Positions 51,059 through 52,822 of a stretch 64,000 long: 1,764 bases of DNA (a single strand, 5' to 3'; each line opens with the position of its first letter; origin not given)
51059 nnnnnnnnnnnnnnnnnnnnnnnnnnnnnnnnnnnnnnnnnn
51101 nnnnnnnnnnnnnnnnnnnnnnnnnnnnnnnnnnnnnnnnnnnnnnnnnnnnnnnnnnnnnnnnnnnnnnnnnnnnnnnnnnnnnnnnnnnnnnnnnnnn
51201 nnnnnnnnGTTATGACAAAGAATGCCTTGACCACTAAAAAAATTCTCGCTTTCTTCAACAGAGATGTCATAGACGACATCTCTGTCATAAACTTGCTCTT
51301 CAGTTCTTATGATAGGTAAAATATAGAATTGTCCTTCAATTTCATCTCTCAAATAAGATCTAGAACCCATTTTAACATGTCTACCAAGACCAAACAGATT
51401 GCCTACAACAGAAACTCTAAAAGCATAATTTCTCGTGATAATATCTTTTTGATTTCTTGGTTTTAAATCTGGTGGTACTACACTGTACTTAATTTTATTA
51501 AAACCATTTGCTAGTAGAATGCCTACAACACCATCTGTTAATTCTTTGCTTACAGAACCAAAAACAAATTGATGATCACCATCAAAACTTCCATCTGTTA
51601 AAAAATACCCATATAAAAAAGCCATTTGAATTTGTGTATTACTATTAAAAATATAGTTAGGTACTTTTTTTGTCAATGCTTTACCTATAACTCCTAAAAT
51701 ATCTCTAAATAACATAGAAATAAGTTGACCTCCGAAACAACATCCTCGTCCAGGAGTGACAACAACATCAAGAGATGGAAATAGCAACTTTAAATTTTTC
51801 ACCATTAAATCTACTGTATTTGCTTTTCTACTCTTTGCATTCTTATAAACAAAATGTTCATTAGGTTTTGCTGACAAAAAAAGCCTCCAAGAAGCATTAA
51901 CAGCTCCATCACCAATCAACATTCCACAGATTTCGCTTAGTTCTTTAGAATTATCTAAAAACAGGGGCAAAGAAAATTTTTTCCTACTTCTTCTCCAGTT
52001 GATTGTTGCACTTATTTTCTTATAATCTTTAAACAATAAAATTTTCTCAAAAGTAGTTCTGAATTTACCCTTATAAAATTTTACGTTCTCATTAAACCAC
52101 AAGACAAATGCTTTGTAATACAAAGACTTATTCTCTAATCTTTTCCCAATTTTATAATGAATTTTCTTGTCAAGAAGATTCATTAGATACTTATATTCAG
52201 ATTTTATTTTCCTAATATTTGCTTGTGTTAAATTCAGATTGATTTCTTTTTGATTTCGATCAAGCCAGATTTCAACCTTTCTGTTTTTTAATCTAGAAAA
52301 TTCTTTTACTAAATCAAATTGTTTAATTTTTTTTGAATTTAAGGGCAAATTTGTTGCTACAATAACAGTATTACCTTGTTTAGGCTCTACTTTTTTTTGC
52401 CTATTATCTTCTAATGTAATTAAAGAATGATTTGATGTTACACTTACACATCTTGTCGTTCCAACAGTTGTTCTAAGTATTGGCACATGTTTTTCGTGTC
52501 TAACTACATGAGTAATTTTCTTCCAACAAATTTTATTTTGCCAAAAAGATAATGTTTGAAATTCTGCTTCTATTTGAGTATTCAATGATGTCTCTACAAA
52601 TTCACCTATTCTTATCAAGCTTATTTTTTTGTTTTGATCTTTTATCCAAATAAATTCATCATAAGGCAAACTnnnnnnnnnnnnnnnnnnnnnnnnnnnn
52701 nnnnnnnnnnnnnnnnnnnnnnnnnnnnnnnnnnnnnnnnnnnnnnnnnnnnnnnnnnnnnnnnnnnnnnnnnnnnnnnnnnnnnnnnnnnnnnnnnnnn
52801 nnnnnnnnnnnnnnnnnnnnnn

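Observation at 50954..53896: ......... intein splitting helicase motif V of a UvsW-like helicase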

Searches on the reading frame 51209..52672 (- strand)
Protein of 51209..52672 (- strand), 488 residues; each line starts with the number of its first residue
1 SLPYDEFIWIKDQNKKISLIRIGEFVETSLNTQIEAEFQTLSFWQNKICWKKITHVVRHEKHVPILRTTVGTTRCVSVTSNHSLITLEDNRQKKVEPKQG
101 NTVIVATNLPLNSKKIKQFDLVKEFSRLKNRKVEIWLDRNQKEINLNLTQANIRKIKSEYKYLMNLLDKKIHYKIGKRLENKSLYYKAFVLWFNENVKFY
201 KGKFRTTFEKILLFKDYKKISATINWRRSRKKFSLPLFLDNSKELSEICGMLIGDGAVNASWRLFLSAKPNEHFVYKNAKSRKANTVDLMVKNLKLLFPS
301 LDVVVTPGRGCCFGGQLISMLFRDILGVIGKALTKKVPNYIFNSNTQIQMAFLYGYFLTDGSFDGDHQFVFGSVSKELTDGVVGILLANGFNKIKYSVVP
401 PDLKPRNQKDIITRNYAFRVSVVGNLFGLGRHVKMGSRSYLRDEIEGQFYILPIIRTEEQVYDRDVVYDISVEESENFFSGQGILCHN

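Call 7: search_protein_families(library=phrogs, proteins=[window:51209-52672:-], max_evalue=0.001)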
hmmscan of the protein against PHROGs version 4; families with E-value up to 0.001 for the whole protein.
seq(488 aa): 0 families

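Call 8: search_protein_families(library=ncbifam, proteins=[window:51209-52672:-], max_evalue=0.01)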
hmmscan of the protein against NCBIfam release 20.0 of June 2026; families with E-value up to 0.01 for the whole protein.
seq(488 aa): 6 families
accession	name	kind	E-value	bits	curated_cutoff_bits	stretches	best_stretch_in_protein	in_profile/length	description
NF011491.0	PRK14898.1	equivalog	3.5e-17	61.7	783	1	1-389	76-377/860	DNA-directed RNA polymerase subunit A''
NF045703.1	rSAM_Tes_intein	exception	7.4e-14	50.5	1700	2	212-488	336-610/1040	tetraether lipid synthase Tes, intein-containing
NF011303.0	PRK14715.1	equivalog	3.2e-08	31.1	1585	2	311-389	1176-1255/1627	DNA-directed DNA polymerase II large subunit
TIGR01443.1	intein_Cterm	domain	6.5e-06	26.2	15.6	1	467-488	2-23/24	intein C-terminal splicing region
TIGR01445.1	intein_Nterm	domain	2.7e-05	25.1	24.5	1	2-86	2-83/83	intein N-terminal splicing region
NF011302.0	PRK14714.1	equivalog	0.00078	17.1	1791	1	32-124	975-1069/1350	DNA-directed DNA polymerase II large subunit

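Call 10: search_solved_structures(query=window:51209-52672:-, max_evalue=0.1, show_alignments=3)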
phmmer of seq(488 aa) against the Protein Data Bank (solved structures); distinct sequences matched with E-value up to 0.1: 1.
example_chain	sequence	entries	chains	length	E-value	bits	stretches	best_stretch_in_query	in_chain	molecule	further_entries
2cw7_A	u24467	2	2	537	1.8e-09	40.2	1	319-395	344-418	Endonuclease PI-PkoII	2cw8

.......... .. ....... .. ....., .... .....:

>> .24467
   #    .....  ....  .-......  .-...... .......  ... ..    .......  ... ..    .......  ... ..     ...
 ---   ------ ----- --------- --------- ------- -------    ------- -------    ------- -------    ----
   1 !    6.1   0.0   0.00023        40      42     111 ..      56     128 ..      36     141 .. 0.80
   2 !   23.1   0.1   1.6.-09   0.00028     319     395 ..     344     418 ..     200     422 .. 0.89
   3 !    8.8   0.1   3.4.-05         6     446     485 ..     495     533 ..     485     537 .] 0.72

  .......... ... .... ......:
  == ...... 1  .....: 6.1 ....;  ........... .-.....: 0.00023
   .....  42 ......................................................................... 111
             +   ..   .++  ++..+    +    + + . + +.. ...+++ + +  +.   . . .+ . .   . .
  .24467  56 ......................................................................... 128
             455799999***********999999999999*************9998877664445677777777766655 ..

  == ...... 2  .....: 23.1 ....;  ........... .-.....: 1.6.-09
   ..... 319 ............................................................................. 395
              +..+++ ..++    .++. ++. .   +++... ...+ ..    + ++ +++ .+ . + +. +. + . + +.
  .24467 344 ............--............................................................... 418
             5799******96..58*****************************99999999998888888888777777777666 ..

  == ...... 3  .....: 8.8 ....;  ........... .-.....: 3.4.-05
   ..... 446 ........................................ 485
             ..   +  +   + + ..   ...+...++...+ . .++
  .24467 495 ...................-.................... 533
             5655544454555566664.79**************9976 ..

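Call 18: find_homologous_proteins(query=window:51209-52672:-, max_evalue=0.001)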
Query seq(488 aa): 7597 candidates shared short words with the query, none scored E <= 0.001.

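Call 26: search_protein_representatives(protein=window:51209-52672:-)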
Query: 488 residues. Proteins with E-value up to 0.001 (for the whole library): 398; up to 1e-10: 58; up to 1e-30: 1. The best 150 are listed.
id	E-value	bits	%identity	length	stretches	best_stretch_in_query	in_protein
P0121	8.9e-181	618.3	60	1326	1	1-488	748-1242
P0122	2.5e-29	118.9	30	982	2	6-386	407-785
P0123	1.7e-26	109.6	28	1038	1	2-486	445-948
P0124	3.7e-26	108.5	28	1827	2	1-488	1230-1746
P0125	3.7e-25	105.2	28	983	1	1-488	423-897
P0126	9.8e-25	103.8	31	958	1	1-488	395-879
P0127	1.4e-24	103.3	32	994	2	1-368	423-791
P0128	6.9e-22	94.4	31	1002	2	1-368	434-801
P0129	1.8e-20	89.7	28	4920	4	192-487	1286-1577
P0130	1.4e-19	86.8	29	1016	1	1-488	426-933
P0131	4.7e-19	85.1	32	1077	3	216-391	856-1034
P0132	5.3e-19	84.9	35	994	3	1-359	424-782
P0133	7.3e-19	84.4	30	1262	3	110-395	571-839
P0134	9.3e-19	84.1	28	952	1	1-488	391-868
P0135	7.7e-18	81.0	34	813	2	1-120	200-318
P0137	8.7e-17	77.6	32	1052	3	180-395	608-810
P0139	5.1e-16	75.0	32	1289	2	4-395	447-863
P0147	1.9e-14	69.9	29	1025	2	175-486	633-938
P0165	3.2e-12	62.5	30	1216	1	30-488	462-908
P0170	1.1e-11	60.8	31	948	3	160-395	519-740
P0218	1.2e-08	50.7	28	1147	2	227-488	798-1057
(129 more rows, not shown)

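Call 28: predict_structure(protein=window:51209-52672:-)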
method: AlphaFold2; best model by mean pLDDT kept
length: 488 residues; sequences in the alignment: 1
mean_pLDDT: 32.3   pTM: 0.25
mean pLDDT of the five models: 32.3, 27.1, 26.1, 25.6, 24.7
residues with pLDDT >= 90: 0; 70-90: 0; 50-70: 6; < 50: 482
segments of 3 or more residues with pLDDT < 50: 1-223, 230-236, 240-242, 244-488
pLDDT, mean of each block of 10 residues (from residue 1): 35 36 37 32 37 33 30 34 29 27 28 30 32 29 26 29 32 28 40 43 42 38 48 47 48 39 30 25 31 33 27 29 38 33 33 35 32 29 28 30 31 27 28 24 27 27 27 27 26
secondary structure, 60 per line:
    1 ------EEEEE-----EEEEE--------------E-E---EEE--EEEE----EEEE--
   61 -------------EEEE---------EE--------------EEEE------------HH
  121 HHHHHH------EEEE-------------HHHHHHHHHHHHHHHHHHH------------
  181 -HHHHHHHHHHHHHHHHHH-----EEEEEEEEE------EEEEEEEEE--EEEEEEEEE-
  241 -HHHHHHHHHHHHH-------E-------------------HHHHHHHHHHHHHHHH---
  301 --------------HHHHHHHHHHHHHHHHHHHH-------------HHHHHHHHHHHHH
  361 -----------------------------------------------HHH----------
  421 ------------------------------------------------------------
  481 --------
elements in order: E7-11 E17-21 E42-44 E47-50 E55-58 E74-77 E103-106 H119-126 E133-136 H150-168 H182-199 E205-213 E220-228 E231-239 H242-254 H282-297 H315-334 H348-360

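Call 38: search_dna_similar(query=window:51209-52672:-, collection=phages, mode=protein, max_rows=25, max_evalue=0.001)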
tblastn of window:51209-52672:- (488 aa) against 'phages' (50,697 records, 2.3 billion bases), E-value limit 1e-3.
Records with a match: 9; places in all: 9; records where one place covers at least 80% of the query: 0.
Best place of each record, by identity: <60% 9.
By first word of the organism name: Escherichia 4; Stx2-converting 3; Stx2a-converting 1; Klebsiella 1.
By host as written in the record: Escherichia coli O157:H7 str. Min27 2; Escherichia coli O157:H7 strain F451 2; Escherichia sp.; serotype: O157:H7; subtype: Stx2a 1; Escherichia coli O157:H7 1; Escherichia coli O157:H7 strain F403 1; - 1; Klebsiella pneumoniae 1.
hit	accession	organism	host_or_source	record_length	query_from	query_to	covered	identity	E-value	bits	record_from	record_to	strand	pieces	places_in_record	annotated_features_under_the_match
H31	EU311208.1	Escherichia phage Min27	Escherichia coli O157:H7 str. Min27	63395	191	386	40%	25.5%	2e-4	50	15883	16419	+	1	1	P: putative replication protein P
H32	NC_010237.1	Escherichia phage Min27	Escherichia coli O157:H7 str. Min27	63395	191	386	40%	25.5%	2e-4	50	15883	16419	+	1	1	P: putative replication protein P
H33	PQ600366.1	Escherichia phage phiXuzhou21-Stx2a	Escherichia sp.; serotype: O157:H7; ...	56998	191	386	40%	25.5%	2e-4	50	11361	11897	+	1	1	DNA primase/helicase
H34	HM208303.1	Escherichia phage vB_EcoP_24B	Escherichia coli O157:H7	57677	191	386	40%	25.5%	2e-4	50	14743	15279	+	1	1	P: P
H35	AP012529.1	Stx2-converting phage Stx2a_F403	Escherichia coli O157:H7 strain F403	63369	191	386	40%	25.5%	2e-4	50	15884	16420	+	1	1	replication protein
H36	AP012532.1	Stx2-converting phage Stx2a_F451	Escherichia coli O157:H7 strain F451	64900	191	386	40%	25.5%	2e-4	50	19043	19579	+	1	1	replication protein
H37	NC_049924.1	Stx2-converting phage Stx2a_F451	Escherichia coli O157:H7 strain F451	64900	191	386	40%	25.5%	2e-4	50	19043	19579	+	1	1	toprim domain-containing protein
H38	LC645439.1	Stx2a-converting phage Stx2_16002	-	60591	191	386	40%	25.5%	2e-4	50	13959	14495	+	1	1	none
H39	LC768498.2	Klebsiella phage phiKp_30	Klebsiella pneumoniae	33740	191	386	40%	24.8%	2e-4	50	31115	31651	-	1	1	hypothetical protein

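Call 48: find_related_loci(query=window:51209-52672:-, collection=viral_contigs, flank=3000)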
Query window:51209-52672:- (488 aa) in viral_contigs; peptide patterns used: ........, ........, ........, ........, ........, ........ (x = any residue, [..] = any of these).
10 stretches matched a pattern, but none encodes a relative of the query by tblastn (E <= 1e-3).

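Call 51: search_protein_families(library=pfam, proteins=[P0121], max_evalue=0.001)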
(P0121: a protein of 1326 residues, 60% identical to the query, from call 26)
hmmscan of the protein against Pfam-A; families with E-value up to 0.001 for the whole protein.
P0121 (1326 aa): 6 families
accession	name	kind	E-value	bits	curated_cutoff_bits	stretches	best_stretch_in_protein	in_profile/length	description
PF14890.11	Intein_splicing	-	5.6e-29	101.4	35.8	2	767-1242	10-155/155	Intein splicing domain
PF04851.21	ResIII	-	1.1e-22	81.1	22.5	1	101-243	2-140/164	Type III restriction enzyme, res subunit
PF00271.37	Helicase_C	-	1.2e-06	29.2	23.5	0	682-748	6-73/110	Helicase conserved C-terminal domain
PF00270.35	DEAD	-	1.7e-06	28.3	26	1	105-177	2-83/167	DEAD/DEAH box helicase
PF14528.11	LAGLIDADG_3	-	6.5e-06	26.8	22.5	1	1097-1142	2-50/82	LAGLIDADG-like domain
PF07591.16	PT-HINT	-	0.00034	21.3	27.7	0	265-339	19-92/137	Pretoxin HINT domain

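Call 52: predict_structure(alignment_id=A1)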
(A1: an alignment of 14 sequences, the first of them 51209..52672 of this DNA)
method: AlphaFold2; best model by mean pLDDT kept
length: 488 residues; sequences in the alignment: 14
mean_pLDDT: 85.8   pTM: 0.86
mean pLDDT of the five models: 85.8, 85.1, 84.9, 84.7, 84.3
residues with pLDDT >= 90: 296; 70-90: 129; 50-70: 37; < 50: 26
segments of 3 or more residues with pLDDT < 50: 271-281, 433-445
pLDDT, mean of each block of 10 residues (from residue 1): 95 94 93 78 94 94 93 89 90 94 92 91 91 92 92 95 92 92 94 95 92 94 88 91 96 80 73 41 72 92 81 87 86 89 94 91 75 92 92 83 59 74 73 43 58 93 90 95 93
secondary structure, 60 per line:
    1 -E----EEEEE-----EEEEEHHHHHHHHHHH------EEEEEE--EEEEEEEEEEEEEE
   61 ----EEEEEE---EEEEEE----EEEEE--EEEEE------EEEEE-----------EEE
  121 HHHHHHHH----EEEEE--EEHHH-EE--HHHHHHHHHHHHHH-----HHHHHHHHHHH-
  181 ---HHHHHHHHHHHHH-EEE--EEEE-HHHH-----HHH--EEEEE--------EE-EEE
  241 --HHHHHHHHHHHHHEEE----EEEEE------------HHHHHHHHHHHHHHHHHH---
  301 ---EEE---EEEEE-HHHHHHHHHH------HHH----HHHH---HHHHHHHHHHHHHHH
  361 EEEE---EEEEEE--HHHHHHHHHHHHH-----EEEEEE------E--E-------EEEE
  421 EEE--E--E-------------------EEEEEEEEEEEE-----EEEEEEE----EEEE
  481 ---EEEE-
elements in order: E7-11 E17-21 H22-32 E39-44 E47-60 E65-70 E74-79 E84-88 E91-95 E102-106 E118-120 H121-128 E133-137 H150-163 H169-179 H184-196 E198-200 E203-206 H208-211 E222-226 E238-240 H243-255 E256-258 E263-267 H280-297 E304-306 E310-314 H316-325 H339-342 H346-360 E361-364 E368-373 H376-388 E394-399 E417-423 E449-460 E466-472 E477-480 E484-487

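Call 54: fold_search(model_id=the predicted structure, library=pdb)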
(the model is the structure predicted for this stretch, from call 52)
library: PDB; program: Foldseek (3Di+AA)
matches with E <= 10: 287; with E <= 0.001: 25
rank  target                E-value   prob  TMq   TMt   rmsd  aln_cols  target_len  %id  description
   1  2cw7                  2.8e-27  1.00  0.67  0.61   7.7       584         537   18  Crystal structure of intein homing endonuclease II (released 2006-04-18)
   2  7qsu                  8.7e-18  1.00  0.55  0.72   7.0       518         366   14  Crystal structure of homing endonuclease-associated TliVMA intein (C1A, d333-339) (released 2022-03-30)
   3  7qss                  8.2e-16  1.00  0.56  0.63   6.9       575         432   13  Crystal structure of homing endonuclease-associated TliVMA intein (C1A) (released 2022-03-30)
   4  7qst                  1.4e-13  1.00  0.50  0.65   8.8       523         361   14  Crystal structure of homing endonuclease-associated PhoVMA intein (C1A) (released 2022-03-30)
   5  1ef0_A                6.4e-11  1.00  0.36  0.40  24.5       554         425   10  CRYSTAL STRUCTURE OF PI-SCEI MINIPRECURSOR (released 2000-06-07)
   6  1vde_B                1.1e-10  1.00  0.37  0.41  24.7       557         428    9  PI-SCEI, A HOMING ENDONUCLEASE WITH PROTEIN SPLICING ACTIVITY (released 1998-04-08)
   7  1vde_A                1.6e-10  1.00  0.36  0.40  24.4       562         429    9  PI-SCEI, A HOMING ENDONUCLEASE WITH PROTEIN SPLICING ACTIVITY (released 1998-04-08)
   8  1jva_B                3.8e-10  1.00  0.34  0.38  25.0       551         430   10  CRYSTAL STRUCTURE OF THE VMA1-DERIVED ENDONUCLEASE BEARING THE N AND C EXTEIN PROPEPTIDES (released 2002-08-29)
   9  1um2_B                6.6e-10  1.00  0.36  0.40  25.1       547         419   12  Crystal Structure of the Vma1-Derived Endonuclease with the Ligated Extein Segment (released 2004-09-22)
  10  1dq3                  8.7e-10  1.00  0.46  0.49  10.0       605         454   10  CRYSTAL STRUCTURE OF AN ARCHAEAL INTEIN-ENCODED HOMING ENDONUCLEASE PI-PFUI (released 2000-07-05)
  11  1dfa                  3.1e-09  1.00  0.37  0.42  24.7       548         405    9  CRYSTAL STRUCTURE OF PI-SCEI IN C2 SPACE GROUP (released 1999-12-08)
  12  1lws_A                3.9e-09  1.00  0.38  0.43  25.4       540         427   10  Crystal structure of the intein homing endonuclease PI-SceI bound to its recognition sequence (released 2002-09-27)
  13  1um2_A                6.1e-09  1.00  0.34  0.38  24.8       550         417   10  Crystal Structure of the Vma1-Derived Endonuclease with the Ligated Extein Segment (released 2004-09-22)
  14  1lwt_A                8.4e-09  1.00  0.36  0.38  25.2       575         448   11  Crystal structure of the intein homing endonuclease PI-SceI bound to its substrate DNA (Ca2+ free) (released 2002-09-27)
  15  1jva_A                9.4e-09  1.00  0.34  0.38  25.2       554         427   10  CRYSTAL STRUCTURE OF THE VMA1-DERIVED ENDONUCLEASE BEARING THE N AND C EXTEIN PROPEPTIDES (released 2002-08-29)
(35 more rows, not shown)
